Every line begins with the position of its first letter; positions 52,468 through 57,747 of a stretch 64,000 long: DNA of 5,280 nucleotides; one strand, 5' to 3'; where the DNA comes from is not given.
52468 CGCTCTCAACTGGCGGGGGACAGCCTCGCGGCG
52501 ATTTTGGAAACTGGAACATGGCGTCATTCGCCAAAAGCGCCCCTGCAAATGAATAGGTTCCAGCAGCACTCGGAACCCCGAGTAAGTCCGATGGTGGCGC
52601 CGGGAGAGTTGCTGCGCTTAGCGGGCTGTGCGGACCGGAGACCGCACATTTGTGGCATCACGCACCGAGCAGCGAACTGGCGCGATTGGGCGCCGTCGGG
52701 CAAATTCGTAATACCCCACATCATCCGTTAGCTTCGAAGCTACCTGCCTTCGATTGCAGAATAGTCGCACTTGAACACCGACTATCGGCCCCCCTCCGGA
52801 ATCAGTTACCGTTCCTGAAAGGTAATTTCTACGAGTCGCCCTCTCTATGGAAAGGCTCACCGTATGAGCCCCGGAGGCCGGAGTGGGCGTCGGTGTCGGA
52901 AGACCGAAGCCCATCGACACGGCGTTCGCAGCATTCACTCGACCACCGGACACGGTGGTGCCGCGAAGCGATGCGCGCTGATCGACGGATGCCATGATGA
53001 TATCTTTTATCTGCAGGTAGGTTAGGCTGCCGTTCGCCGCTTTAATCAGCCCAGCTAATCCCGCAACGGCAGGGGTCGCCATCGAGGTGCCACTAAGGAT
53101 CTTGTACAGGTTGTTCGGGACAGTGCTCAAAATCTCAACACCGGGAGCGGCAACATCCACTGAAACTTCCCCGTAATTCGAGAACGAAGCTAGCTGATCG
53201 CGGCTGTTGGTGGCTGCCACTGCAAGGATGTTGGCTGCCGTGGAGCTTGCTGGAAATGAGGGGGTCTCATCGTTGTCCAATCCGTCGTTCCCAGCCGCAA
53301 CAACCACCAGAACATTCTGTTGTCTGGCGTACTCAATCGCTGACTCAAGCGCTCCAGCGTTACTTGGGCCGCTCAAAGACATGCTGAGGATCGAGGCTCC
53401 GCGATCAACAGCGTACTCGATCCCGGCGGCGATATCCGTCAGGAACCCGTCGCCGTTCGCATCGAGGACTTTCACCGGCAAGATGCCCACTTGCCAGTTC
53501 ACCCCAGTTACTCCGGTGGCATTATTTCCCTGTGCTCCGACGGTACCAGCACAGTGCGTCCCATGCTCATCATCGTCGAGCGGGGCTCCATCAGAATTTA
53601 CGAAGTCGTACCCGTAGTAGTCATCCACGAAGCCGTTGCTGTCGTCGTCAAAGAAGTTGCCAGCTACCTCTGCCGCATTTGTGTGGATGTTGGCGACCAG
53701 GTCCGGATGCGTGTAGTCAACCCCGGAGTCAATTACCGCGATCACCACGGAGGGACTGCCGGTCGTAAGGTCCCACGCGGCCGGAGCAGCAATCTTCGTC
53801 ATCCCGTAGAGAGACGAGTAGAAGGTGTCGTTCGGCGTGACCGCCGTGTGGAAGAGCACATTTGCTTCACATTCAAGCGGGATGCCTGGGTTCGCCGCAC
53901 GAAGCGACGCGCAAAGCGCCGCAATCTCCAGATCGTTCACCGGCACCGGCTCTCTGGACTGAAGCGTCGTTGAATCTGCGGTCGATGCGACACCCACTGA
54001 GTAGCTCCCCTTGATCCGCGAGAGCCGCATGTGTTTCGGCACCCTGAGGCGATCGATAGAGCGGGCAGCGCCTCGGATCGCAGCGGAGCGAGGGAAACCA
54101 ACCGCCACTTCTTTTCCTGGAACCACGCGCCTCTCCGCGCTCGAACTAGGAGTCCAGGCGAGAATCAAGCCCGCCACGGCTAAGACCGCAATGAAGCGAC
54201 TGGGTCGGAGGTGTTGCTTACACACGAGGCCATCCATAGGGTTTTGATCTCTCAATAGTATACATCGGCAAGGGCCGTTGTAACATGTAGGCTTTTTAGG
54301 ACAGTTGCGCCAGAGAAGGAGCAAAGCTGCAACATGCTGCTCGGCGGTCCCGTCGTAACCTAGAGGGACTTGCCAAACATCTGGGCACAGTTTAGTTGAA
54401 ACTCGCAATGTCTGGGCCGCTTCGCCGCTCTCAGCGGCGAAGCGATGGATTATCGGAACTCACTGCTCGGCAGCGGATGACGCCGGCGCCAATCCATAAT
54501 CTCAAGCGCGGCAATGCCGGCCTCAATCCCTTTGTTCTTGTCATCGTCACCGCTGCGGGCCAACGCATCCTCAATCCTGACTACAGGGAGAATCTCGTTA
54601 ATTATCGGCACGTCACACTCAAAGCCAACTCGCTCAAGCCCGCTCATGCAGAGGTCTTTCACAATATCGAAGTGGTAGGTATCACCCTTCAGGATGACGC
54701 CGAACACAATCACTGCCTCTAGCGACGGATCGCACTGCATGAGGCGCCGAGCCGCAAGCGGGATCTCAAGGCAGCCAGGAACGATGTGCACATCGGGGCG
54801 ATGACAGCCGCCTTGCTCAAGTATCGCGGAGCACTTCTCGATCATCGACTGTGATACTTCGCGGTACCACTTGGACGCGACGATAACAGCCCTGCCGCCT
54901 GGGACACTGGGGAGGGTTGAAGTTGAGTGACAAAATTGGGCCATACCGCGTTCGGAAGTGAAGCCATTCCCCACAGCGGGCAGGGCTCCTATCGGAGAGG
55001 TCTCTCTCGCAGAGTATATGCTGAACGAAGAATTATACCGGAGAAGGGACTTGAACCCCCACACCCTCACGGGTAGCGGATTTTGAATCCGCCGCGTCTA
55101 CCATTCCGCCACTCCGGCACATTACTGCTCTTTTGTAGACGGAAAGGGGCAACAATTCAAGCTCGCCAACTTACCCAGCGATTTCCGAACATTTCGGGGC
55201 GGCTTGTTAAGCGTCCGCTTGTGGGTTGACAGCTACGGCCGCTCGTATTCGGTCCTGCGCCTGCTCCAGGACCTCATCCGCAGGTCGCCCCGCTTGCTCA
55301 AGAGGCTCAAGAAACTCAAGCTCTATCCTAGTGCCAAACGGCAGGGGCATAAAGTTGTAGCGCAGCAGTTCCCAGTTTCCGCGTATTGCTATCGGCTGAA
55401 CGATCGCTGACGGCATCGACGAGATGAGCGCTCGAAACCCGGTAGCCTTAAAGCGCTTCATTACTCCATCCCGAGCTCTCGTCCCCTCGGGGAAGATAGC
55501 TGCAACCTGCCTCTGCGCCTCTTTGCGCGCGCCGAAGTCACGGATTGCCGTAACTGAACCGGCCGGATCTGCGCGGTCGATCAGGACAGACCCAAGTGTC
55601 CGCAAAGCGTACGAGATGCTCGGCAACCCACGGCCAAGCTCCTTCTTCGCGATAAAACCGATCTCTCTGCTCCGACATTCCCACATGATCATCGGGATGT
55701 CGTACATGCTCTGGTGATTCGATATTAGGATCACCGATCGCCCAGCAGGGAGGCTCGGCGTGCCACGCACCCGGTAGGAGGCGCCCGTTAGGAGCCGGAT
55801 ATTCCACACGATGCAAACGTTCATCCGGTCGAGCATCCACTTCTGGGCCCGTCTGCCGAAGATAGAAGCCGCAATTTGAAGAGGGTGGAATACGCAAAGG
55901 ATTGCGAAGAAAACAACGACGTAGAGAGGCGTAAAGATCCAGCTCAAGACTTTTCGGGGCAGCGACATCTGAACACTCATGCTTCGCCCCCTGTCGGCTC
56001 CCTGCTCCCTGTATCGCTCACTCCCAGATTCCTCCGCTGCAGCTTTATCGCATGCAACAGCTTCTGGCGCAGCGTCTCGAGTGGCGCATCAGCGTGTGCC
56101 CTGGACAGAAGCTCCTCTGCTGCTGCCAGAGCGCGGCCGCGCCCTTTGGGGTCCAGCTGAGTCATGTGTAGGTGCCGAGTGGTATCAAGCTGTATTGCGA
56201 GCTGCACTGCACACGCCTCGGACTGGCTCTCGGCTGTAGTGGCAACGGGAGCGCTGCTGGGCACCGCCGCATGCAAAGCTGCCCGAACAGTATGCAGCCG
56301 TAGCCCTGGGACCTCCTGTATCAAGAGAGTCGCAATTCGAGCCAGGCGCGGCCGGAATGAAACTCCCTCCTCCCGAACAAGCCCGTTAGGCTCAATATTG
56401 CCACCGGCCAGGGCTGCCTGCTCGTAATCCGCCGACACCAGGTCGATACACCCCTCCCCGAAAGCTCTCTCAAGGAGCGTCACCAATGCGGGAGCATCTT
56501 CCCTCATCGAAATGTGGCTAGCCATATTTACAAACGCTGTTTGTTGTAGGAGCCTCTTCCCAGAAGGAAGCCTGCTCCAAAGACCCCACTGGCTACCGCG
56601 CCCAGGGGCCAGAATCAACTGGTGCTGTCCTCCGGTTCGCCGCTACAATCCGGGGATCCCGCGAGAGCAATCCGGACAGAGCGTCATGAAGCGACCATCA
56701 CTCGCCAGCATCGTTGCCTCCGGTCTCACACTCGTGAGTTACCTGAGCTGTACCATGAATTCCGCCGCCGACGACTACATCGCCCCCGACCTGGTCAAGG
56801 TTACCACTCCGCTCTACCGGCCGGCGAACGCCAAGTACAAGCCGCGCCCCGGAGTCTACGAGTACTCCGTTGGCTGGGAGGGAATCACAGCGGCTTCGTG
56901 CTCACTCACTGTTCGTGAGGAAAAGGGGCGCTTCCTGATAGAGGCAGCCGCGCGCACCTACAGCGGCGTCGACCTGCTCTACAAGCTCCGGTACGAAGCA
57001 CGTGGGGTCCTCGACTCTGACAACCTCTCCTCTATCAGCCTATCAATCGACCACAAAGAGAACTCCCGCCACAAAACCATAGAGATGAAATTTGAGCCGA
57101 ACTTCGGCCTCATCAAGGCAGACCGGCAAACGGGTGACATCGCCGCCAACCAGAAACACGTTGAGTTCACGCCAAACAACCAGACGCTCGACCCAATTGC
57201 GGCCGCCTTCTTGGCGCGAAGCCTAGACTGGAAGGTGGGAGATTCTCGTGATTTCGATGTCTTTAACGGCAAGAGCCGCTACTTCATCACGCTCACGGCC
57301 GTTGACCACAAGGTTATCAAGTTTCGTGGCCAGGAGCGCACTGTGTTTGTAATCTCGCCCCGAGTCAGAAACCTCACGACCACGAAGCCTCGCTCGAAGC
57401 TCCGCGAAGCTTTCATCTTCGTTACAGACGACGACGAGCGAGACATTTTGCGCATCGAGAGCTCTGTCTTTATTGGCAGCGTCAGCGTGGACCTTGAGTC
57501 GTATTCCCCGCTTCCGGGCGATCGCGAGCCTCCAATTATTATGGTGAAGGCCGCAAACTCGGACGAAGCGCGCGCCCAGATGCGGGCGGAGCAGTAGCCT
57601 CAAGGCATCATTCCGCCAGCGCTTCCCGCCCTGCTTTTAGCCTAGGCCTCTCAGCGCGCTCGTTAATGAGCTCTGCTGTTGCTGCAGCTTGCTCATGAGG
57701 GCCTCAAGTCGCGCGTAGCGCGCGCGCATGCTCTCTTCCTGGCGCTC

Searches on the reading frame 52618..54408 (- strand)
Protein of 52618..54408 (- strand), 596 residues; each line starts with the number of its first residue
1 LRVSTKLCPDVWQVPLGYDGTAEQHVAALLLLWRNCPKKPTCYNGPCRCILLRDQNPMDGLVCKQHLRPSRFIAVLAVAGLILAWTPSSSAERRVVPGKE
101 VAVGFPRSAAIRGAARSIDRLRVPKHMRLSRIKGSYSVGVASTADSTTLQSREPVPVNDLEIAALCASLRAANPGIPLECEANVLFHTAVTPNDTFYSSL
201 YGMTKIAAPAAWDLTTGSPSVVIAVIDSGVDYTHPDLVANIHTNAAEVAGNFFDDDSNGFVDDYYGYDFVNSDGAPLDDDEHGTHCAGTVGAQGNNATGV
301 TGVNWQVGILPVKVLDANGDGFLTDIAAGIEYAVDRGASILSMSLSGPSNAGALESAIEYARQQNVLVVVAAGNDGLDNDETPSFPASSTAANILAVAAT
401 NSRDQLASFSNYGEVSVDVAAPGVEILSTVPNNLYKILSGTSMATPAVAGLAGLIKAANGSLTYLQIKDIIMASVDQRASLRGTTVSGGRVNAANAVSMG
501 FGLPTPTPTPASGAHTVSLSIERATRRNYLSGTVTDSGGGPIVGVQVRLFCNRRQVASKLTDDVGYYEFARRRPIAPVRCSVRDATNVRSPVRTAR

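Call 18: search_protein_families(library=pfam, proteins=[window:52618-54408:-], max_evalue=0.001)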
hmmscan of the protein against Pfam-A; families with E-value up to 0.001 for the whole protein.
window:52618-54408:- (596 aa): 2 families
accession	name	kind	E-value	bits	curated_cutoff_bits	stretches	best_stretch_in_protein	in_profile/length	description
PF00082.27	Peptidase_S8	-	6.1e-59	200.1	21.8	1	220-478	3-276/288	Subtilase family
PF13620.12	CarboxypepD_reg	-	1.9e-05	25.3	32.3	1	530-581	2-53/82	Carboxypeptidase regulatory-like domain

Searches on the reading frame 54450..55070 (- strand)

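Call 18: search_protein_families(library=pfam, proteins=[window:54450-55070:-], max_evalue=0.001)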
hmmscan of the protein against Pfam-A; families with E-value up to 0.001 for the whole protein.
window:54450-55070:- (206 aa): 1 family
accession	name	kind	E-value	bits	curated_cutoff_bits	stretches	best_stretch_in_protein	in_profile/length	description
PF00885.24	DMRL_synthase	-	1.4e-33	116.2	26.7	1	60-193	3-136/139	6,7-dimethyl-8-ribityllumazine synthase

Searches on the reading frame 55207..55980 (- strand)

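Call 18: search_protein_families(library=pfam, proteins=[window:55207-55980:-], max_evalue=0.001)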
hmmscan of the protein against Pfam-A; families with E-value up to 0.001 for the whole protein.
window:55207-55980:- (257 aa): 1 family
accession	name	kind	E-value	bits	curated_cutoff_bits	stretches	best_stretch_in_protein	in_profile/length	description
PF01553.26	Acyltransferase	-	3.1e-19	69.5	23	1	70-199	3-131/132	Acyltransferase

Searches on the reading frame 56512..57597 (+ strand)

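Call 19: search_protein_families(library=pfam, proteins=[window:56512-57597:+], max_evalue=0.001)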
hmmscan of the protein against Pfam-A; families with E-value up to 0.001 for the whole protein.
window:56512-57597:+ (361 aa): 1 family
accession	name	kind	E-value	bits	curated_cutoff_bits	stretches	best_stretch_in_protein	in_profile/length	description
PF11306.15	DUF3108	-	1.2e-26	94.2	26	1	117-328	1-208/209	Protein of unknown function (DUF3108)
